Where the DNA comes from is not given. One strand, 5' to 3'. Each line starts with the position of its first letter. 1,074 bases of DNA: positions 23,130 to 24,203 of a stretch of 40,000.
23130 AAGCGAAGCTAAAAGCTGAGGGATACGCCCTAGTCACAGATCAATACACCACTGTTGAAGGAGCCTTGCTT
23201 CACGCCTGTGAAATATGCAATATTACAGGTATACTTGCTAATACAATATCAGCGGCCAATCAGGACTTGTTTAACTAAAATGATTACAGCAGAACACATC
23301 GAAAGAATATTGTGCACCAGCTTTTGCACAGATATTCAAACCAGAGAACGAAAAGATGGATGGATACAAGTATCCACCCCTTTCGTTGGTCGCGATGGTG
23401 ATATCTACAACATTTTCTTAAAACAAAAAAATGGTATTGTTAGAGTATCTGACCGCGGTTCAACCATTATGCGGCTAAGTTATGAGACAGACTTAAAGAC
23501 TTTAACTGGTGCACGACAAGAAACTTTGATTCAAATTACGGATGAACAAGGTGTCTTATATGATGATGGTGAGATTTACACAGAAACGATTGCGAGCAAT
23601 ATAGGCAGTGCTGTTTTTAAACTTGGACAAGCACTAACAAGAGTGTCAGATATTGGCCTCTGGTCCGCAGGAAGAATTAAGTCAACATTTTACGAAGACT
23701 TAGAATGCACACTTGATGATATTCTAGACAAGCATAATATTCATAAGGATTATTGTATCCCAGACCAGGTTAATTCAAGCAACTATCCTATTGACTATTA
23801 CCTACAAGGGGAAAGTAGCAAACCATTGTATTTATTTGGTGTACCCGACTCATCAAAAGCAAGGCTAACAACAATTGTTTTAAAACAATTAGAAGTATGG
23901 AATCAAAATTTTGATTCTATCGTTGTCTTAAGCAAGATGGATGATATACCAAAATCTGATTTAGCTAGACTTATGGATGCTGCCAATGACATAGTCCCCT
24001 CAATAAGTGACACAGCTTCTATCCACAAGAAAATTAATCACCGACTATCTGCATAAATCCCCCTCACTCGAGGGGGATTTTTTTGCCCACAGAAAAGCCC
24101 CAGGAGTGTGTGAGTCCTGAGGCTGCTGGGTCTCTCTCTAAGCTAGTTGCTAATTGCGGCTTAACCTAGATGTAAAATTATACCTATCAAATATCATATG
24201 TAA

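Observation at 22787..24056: Terminator-insulated two-gene cassette in the rexAB slot: candidate uncharacterised prophage defence pair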

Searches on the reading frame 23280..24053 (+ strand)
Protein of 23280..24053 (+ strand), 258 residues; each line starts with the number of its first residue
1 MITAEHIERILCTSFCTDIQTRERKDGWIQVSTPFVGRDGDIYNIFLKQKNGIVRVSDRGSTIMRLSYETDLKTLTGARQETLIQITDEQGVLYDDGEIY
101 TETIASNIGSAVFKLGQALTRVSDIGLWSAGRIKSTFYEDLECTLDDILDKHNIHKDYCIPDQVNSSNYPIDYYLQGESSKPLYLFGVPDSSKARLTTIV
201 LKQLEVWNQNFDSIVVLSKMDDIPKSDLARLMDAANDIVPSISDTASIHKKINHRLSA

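Call 3: search_protein_families(library=pfam, proteins=[window:23280-24053:+], max_evalue=0.1)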
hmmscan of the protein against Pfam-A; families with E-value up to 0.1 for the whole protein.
window:23280-24053:+ (258 aa): 1 family
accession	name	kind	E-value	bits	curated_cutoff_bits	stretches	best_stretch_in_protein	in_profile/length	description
PF08861.15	DUF1828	-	8.3e-19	68.1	22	1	33-122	1-91/91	Domain of unknown function DUF1828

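Call 4: search_protein_families(library=padloc, proteins=[window:23280-24053:+], max_evalue=1)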
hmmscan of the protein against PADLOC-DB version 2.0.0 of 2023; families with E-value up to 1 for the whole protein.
window:23280-24053:+ (258 aa): 2 families
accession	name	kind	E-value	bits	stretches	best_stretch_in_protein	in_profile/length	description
PDLC04539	PDC-M24B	-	4.5e-20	70.2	1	19-147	19-147/255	-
PDLC04540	PDC-M24B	-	1e-16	59.4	1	23-155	19-148/256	-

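Call 5: search_protein_families(library=phrogs, proteins=[window:23280-24053:+], max_evalue=0.01)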
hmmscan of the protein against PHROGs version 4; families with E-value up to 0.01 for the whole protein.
window:23280-24053:+ (258 aa): 2 families
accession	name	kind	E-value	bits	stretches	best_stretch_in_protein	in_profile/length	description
phrog_5059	-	unknown function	6.1e-46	157.8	1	1-257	1-258/259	-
phrog_1960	-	unknown function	1.4e-09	38.7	1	16-201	16-195/246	-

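Call 10: search_protein_families(library=ncbifam, proteins=[window:23280-24053:+], max_evalue=1)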
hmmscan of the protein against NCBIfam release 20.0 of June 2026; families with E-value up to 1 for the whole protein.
window:23280-24053:+ (258 aa): 1 family
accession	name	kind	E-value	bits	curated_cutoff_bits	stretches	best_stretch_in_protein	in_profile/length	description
NF045728.1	glycosyl_F510_1955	equivalog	0.085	12.1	175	1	45-95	152-202/246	F510_1955 family glycosylhydrolase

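Call 12: find_homologous_proteins(query=window:23280-24053:+)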
Query window:23280-24053:+ (258 aa): 147 proteins with E <= 0.001 among 425 candidates; the best 120 are listed.
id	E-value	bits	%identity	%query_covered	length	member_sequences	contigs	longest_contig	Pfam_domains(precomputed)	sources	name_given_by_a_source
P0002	3.9e-168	575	100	100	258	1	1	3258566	PF08861.16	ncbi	ncbi:DUF1828 domain-containing protein [Neisseriaceae bacterium CLB008]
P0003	3.4e-80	287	52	98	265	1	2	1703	PF08861.16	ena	-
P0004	4.4e-79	284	55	99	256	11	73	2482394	PF08861.16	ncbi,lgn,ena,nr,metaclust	ncbi:DUF1828 domain-containing protein [Simonsiella muelleri]|nr:DUF1828 domain-containing protein [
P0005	7.4e-78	280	52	99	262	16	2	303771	PF08861.16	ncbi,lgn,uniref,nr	ncbi:DUF1828 domain-containing protein [Snodgrassella gandavensis]|uniref:DUF1828 domain-containing 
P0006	7.7e-78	279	53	99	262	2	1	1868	PF08861.16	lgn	-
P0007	2.7e-77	278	52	99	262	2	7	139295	PF08861.16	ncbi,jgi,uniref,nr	ncbi:hypothetical protein BHC46_01110 [Snodgrassella alvi]|jgi:hypothetical protein|uniref:DUF1828 d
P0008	4.7e-76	274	52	99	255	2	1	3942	PF08861.16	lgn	-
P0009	8.4e-76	273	52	99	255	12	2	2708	PF08861.16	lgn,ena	-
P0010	1.7e-73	265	51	100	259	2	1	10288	PF08861.16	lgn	-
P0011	2.2e-71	258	48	99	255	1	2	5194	PF08861.16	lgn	-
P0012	1.6e-69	252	50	99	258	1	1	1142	PF08861.16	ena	-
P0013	3.0e-68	248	50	100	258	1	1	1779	PF08861.16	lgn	-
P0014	1.5e-63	233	44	100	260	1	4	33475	PF08861.16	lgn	-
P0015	4.8e-61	224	44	99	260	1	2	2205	PF08861.16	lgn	-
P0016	2.2e-60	222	41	100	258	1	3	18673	PF08861.16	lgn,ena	-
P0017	2.6e-59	219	42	98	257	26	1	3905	PF08861.16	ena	-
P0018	3.5e-59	218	43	98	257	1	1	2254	PF08861.16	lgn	-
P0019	2.7e-58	215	41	97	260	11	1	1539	PF08861.16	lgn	-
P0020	2.8e-58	215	47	90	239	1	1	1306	PF08861.16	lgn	-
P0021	3.0e-58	215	43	97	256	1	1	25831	PF08861.16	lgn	-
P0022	3.1e-58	215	41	100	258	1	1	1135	PF08861.16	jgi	jgi:hypothetical protein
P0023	3.9e-58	215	44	99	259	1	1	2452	PF08861.16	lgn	-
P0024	5.9e-58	214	40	98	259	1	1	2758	PF08861.16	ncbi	-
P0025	1.2e-57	213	42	97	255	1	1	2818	PF08861.16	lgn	-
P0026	1.3e-57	213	42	96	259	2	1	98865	PF08861.16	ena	-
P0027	1.5e-57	213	46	97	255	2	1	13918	PF08861.16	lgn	-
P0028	2.7e-57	212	40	98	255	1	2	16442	PF08861.16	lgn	-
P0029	3.0e-57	212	41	99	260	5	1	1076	PF08861.16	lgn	-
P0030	4.4e-57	211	42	98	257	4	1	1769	PF08861.16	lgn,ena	-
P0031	9.5e-57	210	41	98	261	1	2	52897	PF08861.16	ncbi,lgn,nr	ncbi:MAG: DUF1828 domain-containing protein [Chitinophagaceae bacterium]|nr:MAG: DUF1828 domain-cont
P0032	1.8e-56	209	43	100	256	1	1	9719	PF08861.16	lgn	-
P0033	2.1e-56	209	41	97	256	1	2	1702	PF08861.16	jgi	jgi:hypothetical protein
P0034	2.7e-56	209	41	100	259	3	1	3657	PF08861.16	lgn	-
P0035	3.9e-56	208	40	99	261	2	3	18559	PF08861.16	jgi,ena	-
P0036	5.2e-56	208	41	100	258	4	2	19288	PF08861.16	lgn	-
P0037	8.3e-56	207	40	98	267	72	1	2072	PF08861.16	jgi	jgi:hypothetical protein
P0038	1.1e-55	207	41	98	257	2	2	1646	PF08861.16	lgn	-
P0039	1.2e-55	207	42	97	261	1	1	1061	PF08861.16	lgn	-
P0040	1.5e-55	206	40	97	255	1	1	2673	PF08861.16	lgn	-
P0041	2.2e-55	206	43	99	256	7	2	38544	PF08861.16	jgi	-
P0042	3.9e-55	205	42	98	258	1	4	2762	PF08861.16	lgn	-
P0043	4.0e-55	205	39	98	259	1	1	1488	PF08861.16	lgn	-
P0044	5.1e-55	205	42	97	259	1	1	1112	PF08861.16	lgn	-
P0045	5.3e-55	205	41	100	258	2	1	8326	PF08861.16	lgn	-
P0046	6.2e-55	204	40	97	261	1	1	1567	PF08861.16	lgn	-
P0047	6.2e-55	204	41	95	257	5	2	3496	PF08861.16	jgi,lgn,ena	-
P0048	6.2e-55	204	40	98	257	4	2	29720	PF08861.16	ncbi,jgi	ncbi:MAG: DUF1828 domain-containing protein [Gallionella sp.]|jgi:hypothetical protein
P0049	1.5e-54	203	39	98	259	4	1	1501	PF08861.16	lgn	-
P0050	2.1e-54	203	41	98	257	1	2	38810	PF08861.16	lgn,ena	-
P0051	2.3e-54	203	39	98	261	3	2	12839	PF08861.16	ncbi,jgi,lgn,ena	-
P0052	2.4e-54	203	39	96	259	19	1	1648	PF08861.16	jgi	-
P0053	2.6e-54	202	38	99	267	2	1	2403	PF08861.16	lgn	-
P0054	2.8e-54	202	39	97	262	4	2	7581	PF08861.16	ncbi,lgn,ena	-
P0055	2.9e-54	202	40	98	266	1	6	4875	PF08861.16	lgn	-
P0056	3.0e-54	202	40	97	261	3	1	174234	PF08861.16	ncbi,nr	ncbi:DUF1828 domain-containing protein [Vitellibacter sp. q18]|nr:DUF1828 domain-containing protein 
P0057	4.3e-54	202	42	100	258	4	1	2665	PF08861.16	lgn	-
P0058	4.6e-54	202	40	97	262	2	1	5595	PF08861.16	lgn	-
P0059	6.5e-54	201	39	98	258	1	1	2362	PF08861.16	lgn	-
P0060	7.2e-54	201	42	98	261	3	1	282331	PF08861.16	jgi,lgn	jgi:ribosomal protein S8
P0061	7.7e-54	201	39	99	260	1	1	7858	PF08861.16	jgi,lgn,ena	-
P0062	1.1e-53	200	39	98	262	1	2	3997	PF08861.16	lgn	-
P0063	1.2e-53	200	37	99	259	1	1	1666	PF08861.16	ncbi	-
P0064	1.8e-53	200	39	98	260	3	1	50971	PF08861.16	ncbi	-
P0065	2.0e-53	199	40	99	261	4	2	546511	PF08861.16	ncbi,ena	-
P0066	2.2e-53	199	39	100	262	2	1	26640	PF08861.16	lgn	-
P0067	2.7e-53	199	38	98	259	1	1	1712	PF08861.16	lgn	-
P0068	3.4e-53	199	39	99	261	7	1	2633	PF08861.16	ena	-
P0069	3.5e-53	199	38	99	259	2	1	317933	PF08861.16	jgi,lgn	-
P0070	6.3e-53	198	41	96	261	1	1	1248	PF08861.16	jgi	jgi:hypothetical protein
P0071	6.5e-53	198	39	97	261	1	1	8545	PF08861.16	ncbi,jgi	jgi:hypothetical protein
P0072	7.5e-53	198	39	98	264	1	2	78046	PF08861.16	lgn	-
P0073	8.2e-53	198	42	97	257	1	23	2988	PF08861.16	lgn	-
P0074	8.3e-53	197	40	96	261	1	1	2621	PF08861.16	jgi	-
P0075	2.2e-52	196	38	97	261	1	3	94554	PF08861.16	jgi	jgi:hypothetical protein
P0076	2.2e-52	196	41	97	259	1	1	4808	PF08861.16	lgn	-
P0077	2.8e-52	196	41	96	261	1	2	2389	PF08861.16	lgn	-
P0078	2.8e-52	196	38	98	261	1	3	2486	PF08861.16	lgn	-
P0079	3.7e-52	195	40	93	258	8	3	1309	PF08861.16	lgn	-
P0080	4.0e-52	195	38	99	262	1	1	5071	PF08861.16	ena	-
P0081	4.5e-52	195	41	96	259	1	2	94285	PF08861.16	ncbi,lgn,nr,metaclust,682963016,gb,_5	ncbi:MAG TPA: DUF1828 domain-containing protein [Alcaligenes sp.]|nr:DUF1828 domain-containing prote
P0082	5.3e-52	195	42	94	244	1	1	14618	PF08861.16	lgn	-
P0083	6.4e-52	195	39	93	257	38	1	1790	PF08861.16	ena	-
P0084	7.3e-52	194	41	99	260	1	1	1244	PF08861.16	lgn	-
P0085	8.5e-52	194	38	97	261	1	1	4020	PF08861.16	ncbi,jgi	jgi:hypothetical protein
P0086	1.1e-51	194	41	96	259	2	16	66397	PF08861.16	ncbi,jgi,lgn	ncbi:MAG: DUF1828 domain-containing protein [Omnitrophica WOR_2 bacterium]|jgi:hypothetical protein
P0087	1.4e-51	193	40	95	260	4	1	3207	PF08861.16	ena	-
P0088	1.4e-51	193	41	97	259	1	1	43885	PF08861.16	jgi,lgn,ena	-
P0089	2.1e-51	193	42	94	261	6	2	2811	PF08861.16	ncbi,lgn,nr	ncbi:MAG: DUF1828 domain-containing protein [Bacteroidia bacterium]|nr:DUF1828 domain-containing pro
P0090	2.2e-51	193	42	95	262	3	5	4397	PF08861.16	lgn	-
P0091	2.6e-51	193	39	97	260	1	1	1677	PF08861.16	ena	-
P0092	4.1e-51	192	40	100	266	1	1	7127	PF08861.16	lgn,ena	-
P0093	4.7e-51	192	39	95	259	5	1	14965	PF08861.16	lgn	-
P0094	1.0e-50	191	40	94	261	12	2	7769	PF08861.16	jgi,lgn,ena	-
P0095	1.0e-50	191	38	97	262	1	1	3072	PF08861.16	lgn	-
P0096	1.1e-50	191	39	94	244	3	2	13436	PF08861.16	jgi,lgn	-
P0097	1.3e-50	190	37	98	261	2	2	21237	PF08861.16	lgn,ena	-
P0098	1.7e-50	190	37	99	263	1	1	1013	PF08861.16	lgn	-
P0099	1.8e-50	190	44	86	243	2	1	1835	PF08861.16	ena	-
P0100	1.9e-50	190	38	99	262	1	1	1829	PF08861.16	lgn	-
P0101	2.2e-50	190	38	99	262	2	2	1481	PF08861.16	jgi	jgi:hypothetical protein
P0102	2.3e-50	190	39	96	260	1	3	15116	PF08861.16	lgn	-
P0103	2.7e-50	189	39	97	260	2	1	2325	PF08861.16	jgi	-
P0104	3.7e-50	189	39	97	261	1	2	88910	PF08861.16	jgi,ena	-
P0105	3.8e-50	189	39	100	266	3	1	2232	PF08861.16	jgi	jgi:hypothetical protein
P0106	6.8e-50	188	38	97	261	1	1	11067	PF08861.16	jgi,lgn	-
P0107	7.6e-50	188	38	99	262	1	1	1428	PF08861.16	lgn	-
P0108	1.1e-49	187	39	98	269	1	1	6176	PF08861.16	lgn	-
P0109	1.1e-49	187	39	94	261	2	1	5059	PF08861.16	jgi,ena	jgi:hypothetical protein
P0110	1.3e-49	187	40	95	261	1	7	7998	PF08861.16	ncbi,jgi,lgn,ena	jgi:hypothetical protein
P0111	2.4e-49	186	39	94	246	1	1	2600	PF08861.16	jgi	jgi:hypothetical protein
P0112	1.0e-48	184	37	99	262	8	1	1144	PF08861.16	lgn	-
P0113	1.9e-48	183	38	97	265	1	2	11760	PF08861.16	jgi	jgi:hypothetical protein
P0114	3.0e-48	183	39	95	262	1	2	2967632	PF08861.16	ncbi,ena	-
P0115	3.5e-48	182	39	97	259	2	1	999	PF08861.16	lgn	-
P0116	5.6e-48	182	40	95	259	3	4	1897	PF08861.16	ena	-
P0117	6.2e-48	182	39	94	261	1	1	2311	PF08861.16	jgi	jgi:hypothetical protein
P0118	6.4e-48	181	38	100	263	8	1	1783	PF08861.16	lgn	-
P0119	7.1e-48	181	41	92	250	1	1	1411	PF08861.16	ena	-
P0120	1.4e-47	180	41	87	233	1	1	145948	PF08861.16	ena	-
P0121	1.7e-47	180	43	88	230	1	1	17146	PF08861.16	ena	-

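Call 16: find_related_loci(query=A1, collection=genome_contigs, flank=10000)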
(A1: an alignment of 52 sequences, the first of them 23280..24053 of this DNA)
Query A1 (258 aa) in genome_contigs; peptide patterns used: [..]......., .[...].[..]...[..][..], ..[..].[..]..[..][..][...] (x = any residue, [..] = any of these).
263 stretches matched a pattern; 219 encode a relative of the query (tblastn E <= 1e-3); the best 80 are kept; 80 distinct loci.
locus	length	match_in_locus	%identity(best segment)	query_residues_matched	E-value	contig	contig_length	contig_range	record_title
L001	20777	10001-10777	52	1-256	1e-83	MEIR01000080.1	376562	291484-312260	Snodgrassella alvi strain Nev4-2 1196083.62_ctg7180000001602, whole genome shotgun sequence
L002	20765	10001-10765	45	2-257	5e-71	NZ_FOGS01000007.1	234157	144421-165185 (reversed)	Vreelandella subterranea strain CGMCC 1.6495, whole genome shotgun sequence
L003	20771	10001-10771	44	1-258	1e-69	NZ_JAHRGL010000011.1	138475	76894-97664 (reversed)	Geopseudomonas aromaticivorans strain MAP12 12, whole genome shotgun sequence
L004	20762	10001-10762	45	4-258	2e-68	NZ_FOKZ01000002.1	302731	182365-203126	Polaromonas sp. OV174, whole genome shotgun sequence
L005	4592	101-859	42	5-256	5e-68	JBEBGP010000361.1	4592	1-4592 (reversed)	MAG: Candidatus Nitrotoga sp. isolate ASF_26 NODE_17683_length_4592_cov_3.159804, whole genome shotgun sequence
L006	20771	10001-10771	44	1-258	2e-67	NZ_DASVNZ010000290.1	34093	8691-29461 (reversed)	MAG: Roseateles sp. isolate SMAG_U3140 k141_457228, whole genome shotgun sequence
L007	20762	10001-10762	43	2-256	2e-67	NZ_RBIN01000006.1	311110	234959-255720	Kushneria sinocarnis strain DSM 23229 Ga0215664_106, whole genome shotgun sequence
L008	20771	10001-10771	41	1-256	2e-67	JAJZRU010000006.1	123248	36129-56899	MAG: Proteobacteria bacterium isolate SKS3.bin107 NODE_183_length_123248_cov_11.040318, whole genome shotgun sequence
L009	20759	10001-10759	44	5-258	3e-67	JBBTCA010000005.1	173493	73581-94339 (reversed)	MAG: Pseudomonadota bacterium isolate H32-bin011_1 H32_bin011_1_000000000005, whole genome shotgun sequence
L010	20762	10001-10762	43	4-258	6e-67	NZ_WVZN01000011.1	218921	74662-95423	MAG: Hydrogenophaga sp. isolate CS4-C022 C_merged_R1_(paired)_contig_235116, whole genome shotgun sequence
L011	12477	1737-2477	44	11-256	6e-67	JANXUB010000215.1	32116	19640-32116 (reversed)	MAG: Burkholderiales bacterium isolate 339R_metabat_247 339R_k141_1066964, whole genome shotgun sequence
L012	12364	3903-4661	42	5-256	1e-66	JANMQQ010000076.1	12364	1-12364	MAG: Gammaproteobacteria bacterium isolate OTE_51_metabat_186 OTE_51_k141_4032474, whole genome shotgun sequence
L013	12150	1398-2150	42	7-256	4e-66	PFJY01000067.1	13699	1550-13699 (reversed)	MAG: Hydrogenophilales bacterium CG_4_10_14_3_um_filter_58_23 CG_4_10_14_3_um_filter_scaffold_4223_c, whole genome shotg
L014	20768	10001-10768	44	1-257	4e-66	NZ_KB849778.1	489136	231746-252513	Acinetobacter calcoaceticus DSM 30006 = CIP 81.8 acLsb-supercont1.1, whole genome shotgun sequence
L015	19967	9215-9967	42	7-256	4e-66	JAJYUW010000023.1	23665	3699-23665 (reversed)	MAG: Proteobacteria bacterium isolate FK1.bin35 NODE_2059_length_23665_cov_4.811411, whole genome shotgun sequence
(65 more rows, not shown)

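Call 20: predict_structure(alignment_id=A1)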
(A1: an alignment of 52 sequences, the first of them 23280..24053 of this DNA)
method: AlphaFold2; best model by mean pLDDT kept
length: 258 residues; sequences in the alignment: 52
mean_pLDDT: 92.5   pTM: 0.65
mean pLDDT of the five models: 92.5, 91.5, 90.4, 90.2, 89.8
residues with pLDDT >= 90: 203; 70-90: 46; 50-70: 9; < 50: 0
segments of 3 or more residues with pLDDT < 50: none
pLDDT, mean of each block of 10 residues (from residue 1): 90 87 97 90 96 97 86 73 93 96 96 96 79 82 96 97 95 94 96 96 95 96 94 97 96 94
secondary structure, 60 per line:
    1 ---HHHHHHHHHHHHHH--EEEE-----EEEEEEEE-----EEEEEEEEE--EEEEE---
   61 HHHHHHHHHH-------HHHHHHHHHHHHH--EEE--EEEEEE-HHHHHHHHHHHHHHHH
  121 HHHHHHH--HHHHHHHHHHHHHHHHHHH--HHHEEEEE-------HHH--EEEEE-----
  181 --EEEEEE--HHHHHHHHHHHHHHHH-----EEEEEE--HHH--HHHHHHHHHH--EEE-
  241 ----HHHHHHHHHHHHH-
elements in order: H4-17 E20-23 E29-36 E42-50 E53-57 H61-70 H78-90 E93-95 E98-103 H105-127 H130-148 E154-158 E171-175 E183-188 H191-206 E212-217 H225-234 E237-239 H245-257

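Call 27: fold_search(model_id=the predicted structure, library=pdb)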
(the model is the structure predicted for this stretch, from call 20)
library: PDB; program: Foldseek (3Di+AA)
matches with E <= 10: 790; with E <= 0.001: 0
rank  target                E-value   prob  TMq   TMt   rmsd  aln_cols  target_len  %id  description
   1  2vld_A                1.1e-03  0.90  0.24  0.27  20.1       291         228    8  crystal structure of a repair endonuclease from Pyrococcus abyssi (released 2009-05-19)
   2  8bao_A                1.8e-03  1.00  0.37  0.27  16.7       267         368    7  Dysgonamonadaceae bacterium CRISPR ancillary nuclease 2 (released 2022-11-30)
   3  1xmx                  1.8e-03  0.99  0.33  0.24  11.8       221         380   11  Crystal structure of protein VC1899 from Vibrio cholerae (released 2004-11-16)
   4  2vld_B                2.2e-03  0.85  0.24  0.27  19.9       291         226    8  crystal structure of a repair endonuclease from Pyrococcus abyssi (released 2009-05-19)
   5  8bao_B                4.7e-03  0.99  0.36  0.27  14.7       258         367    8  Dysgonamonadaceae bacterium CRISPR ancillary nuclease 2 (released 2022-11-30)
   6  7b0u_0                2.4e-02  0.25  0.17  0.16  15.9       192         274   10  Stressosome complex from Listeria innocua (released 2021-12-01)
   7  9t2w_A                4.0e-02  0.91  0.20  0.36   8.1       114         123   10  YdhG-like domain-containing protein (Frataxin) from Listeria monocytogenes (released 2025-11-19)
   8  8u00_A                6.5e-02  0.60  0.17  0.18   5.3        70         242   16  Crystal structure of metallo-beta-lactamase superfamily protein from Caulobacter vibrioides (released 2023-09-27)
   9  4dav_A                8.3e-02  0.28  0.23  0.25  15.0       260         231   12  The structure of Pyrococcus Furiosus SfsA in complex with DNA (released 2014-10-01)
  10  2pzb_A                1.1e-01  0.25  0.18  0.19  13.2       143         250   12  NAD+ Synthetase from Bacillus anthracis (released 2007-07-31)
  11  3ncv_B                1.3e-01  0.08  0.09  0.11  20.7       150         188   11  NgoL (released 2010-12-08)
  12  2pz8_A                1.7e-01  0.25  0.18  0.17  12.2       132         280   11  NAD+ Synthetase from Bacillus anthracis with AMP-CPP and Mg2+ (released 2007-07-31)
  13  6xl1_A                1.8e-01  0.47  0.30  0.23  11.6       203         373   11  crystal structure of cA4-activated Card1(D294N) (released 2020-12-30)
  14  2pza_A                1.8e-01  0.38  0.17  0.16   9.3        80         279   14  NAD+ Synthetase from Bacillus anthracis with AMP + PPi and Mg2+ (released 2007-07-31)
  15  2pzb_C                1.8e-01  0.21  0.18  0.19  12.5       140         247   13  NAD+ Synthetase from Bacillus anthracis (released 2007-07-31)
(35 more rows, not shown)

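Call 29: search_solved_structures(query=A1, max_evalue=10, show_alignments=2)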
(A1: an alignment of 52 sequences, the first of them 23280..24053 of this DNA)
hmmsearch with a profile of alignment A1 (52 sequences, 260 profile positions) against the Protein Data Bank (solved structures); distinct sequences matched with E-value up to 10: 2.
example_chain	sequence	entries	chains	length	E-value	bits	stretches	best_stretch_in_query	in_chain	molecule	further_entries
1f5o_A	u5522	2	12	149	0.79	12.4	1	229-255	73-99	HEMOGLOBIN V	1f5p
1uc3_A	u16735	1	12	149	0.8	12.4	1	229-255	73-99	Globin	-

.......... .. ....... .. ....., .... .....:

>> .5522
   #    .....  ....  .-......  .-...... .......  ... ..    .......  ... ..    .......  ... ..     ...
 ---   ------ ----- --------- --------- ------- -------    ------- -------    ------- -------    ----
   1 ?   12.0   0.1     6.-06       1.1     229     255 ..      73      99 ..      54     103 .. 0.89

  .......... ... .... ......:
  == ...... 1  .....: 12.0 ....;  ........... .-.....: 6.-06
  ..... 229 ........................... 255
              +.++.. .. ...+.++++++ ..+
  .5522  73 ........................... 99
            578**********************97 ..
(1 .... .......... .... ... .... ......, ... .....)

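Call 45: search_dna_similar(query=window:23280-24053:+, collection=phages, mode=protein, max_rows=40)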
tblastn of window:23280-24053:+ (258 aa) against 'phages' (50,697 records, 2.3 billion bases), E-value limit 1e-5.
Records with a match: 4; places in all: 4; records where one place covers at least 80% of the query: 3.
Best place of each record, by identity: <60% 4.
By first word of the organism name: Pseudomonas 4.
By host as written in the record: Pseudomonas aeruginosa 147 2; Pseudomonas aeruginosa 2.
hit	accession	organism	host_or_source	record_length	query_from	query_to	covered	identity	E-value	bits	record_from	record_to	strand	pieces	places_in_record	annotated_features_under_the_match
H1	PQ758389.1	Pseudomonas phage 5399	Pseudomonas aeruginosa 147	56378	2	258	100%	44.2%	1e-66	229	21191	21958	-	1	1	hypothetical protein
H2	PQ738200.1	Pseudomonas phage phita81A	Pseudomonas aeruginosa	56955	2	258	100%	44.2%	1e-66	229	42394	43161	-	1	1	hypothetical protein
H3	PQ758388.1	Pseudomonas phage 5371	Pseudomonas aeruginosa 147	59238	2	258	100%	44.2%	1e-66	229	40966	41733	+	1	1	hypothetical protein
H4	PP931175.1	Pseudomonas phage PACT201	Pseudomonas aeruginosa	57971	2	198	76%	28.9%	3e-11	69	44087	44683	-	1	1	hypothetical protein (x2)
